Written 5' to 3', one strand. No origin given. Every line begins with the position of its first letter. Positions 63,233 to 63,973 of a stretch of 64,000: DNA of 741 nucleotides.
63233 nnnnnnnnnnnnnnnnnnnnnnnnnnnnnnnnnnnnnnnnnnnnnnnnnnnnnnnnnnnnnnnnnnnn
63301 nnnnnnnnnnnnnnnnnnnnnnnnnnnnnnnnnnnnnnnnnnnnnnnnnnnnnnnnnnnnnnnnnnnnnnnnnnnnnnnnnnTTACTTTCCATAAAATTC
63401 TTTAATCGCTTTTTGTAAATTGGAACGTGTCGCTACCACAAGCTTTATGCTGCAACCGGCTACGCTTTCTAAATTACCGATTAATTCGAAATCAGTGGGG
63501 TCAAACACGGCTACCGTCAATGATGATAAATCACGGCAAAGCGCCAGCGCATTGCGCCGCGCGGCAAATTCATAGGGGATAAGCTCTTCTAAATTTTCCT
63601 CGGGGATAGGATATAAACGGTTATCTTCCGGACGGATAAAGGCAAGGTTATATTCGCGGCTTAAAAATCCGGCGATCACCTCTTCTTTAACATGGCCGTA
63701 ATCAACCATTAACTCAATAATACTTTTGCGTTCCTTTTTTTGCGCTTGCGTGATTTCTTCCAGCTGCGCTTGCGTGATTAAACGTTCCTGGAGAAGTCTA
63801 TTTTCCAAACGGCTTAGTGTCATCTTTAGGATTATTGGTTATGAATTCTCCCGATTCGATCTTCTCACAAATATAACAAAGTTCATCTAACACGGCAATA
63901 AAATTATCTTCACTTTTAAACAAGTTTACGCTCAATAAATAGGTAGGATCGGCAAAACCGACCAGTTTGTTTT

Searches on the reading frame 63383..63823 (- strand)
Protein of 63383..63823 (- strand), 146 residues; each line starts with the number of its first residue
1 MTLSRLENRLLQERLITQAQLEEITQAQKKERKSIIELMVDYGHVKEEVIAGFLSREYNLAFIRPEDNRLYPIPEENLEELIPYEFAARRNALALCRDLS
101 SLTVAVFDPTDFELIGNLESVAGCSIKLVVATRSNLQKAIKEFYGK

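Call 4: search_protein_families(library=pfam, proteins=[window:63383-63823:-], max_evalue=0.01)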
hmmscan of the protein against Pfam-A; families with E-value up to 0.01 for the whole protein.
window:63383-63823:- (146 aa): 1 family
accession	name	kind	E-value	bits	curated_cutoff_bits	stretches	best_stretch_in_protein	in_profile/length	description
PF05157.20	MshEN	-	5.9e-14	52.3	23.1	1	69-145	9-85/90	MshEN domain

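Call 27: search_protein_families(library=ncbifam, proteins=[window:63383-63823:-], max_evalue=0.001)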
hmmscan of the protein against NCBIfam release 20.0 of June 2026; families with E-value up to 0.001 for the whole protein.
window:63383-63823:- (146 aa): 6 families
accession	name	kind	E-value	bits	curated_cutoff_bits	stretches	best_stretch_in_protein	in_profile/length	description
TIGR02538.1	type_IV_pilB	equivalog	1.1e-15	57.3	675.65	1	6-145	2-137/564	type IV-A pilus assembly ATPase PilB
NF053729.1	c-di-GMP_motif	domain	1.3e-07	31.3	38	1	8-56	4-52/53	cyclic di-GMP-binding domain-containing protein, MshE-related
NF012033.0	PRK15489.1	equivalog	2.4e-05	22.7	537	1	4-140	491-623/703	glycosyl transferase family protein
TIGR02533.1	type_II_gspE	equivalog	0.00014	20.7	630.25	1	81-145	3-67/486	type II secretion system ATPase GspE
NF008411.1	PRK11234.1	equivalog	0.0006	18.3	1170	1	6-145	484-618/723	cyclic di-3',5'-guanylate-activated glycosyltransferase NfrB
NF053534.1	T4PilAsmATPsTfpB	equivalog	0.00082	17.9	850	1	44-144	62-160/584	type IV pilus assembly ATPase TfpB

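Call 39: find_homologous_proteins(query=window:63383-63823:-)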
Query window:63383-63823:- (146 aa): 2 proteins with E <= 0.001 among 54 candidates.
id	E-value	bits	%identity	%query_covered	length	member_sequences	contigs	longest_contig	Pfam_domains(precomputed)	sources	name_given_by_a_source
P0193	1.9e-86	305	99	100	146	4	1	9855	PF05157.21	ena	-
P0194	1.1e-67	244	78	100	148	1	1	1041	PF05157.21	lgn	-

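Call 48: search_protein_representatives(protein=window:63383-63823:-)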
Query: 146 residues. Proteins with E-value up to 0.001 (for the whole library): 3008; up to 1e-10: 140; up to 1e-30: 3. The best 150 are listed.
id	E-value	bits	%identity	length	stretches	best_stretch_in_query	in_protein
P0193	6.2e-87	304.5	99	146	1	1-146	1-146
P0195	1.5e-34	135.1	48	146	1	4-146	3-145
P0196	5.5e-32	126.8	28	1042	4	8-144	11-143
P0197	2.3e-29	118.3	44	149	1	5-144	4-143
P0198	3.0e-28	114.7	27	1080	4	5-144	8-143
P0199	4.3e-26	107.7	40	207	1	4-146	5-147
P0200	7.5e-26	107.0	43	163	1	6-146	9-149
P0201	5.4e-25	104.2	31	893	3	6-144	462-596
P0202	9.1e-25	103.5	41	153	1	6-144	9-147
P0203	3.1e-24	101.7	42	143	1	5-146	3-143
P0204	1.2e-23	99.8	42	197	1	4-145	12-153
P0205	6.6e-23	97.4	39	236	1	4-145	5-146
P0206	8.8e-23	97.0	41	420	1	5-144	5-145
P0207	2.5e-22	95.5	38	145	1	5-146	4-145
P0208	6.3e-22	94.3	39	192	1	5-144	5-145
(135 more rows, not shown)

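Call 49: find_encoding_contigs(protein=P0195, flank=5000, max_places=2)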
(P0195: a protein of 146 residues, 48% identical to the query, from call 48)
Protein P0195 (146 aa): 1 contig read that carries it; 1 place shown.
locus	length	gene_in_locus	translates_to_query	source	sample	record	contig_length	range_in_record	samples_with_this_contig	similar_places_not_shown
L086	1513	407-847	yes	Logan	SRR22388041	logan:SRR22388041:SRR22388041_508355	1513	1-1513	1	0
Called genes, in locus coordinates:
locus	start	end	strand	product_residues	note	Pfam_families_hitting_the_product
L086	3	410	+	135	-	?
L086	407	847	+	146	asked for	PF05157:MshEN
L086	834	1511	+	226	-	?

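Call 50: find_encoding_contigs(protein=P0197, flank=5000, max_places=2)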
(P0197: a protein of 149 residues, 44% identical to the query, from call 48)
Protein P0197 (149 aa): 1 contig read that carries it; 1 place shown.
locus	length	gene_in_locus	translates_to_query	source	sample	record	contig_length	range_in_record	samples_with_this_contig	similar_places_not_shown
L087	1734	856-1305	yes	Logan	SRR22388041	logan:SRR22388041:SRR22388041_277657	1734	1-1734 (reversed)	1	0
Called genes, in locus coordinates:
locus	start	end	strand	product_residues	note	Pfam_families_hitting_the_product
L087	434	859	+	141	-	-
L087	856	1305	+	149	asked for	PF05157:MshEN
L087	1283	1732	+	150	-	?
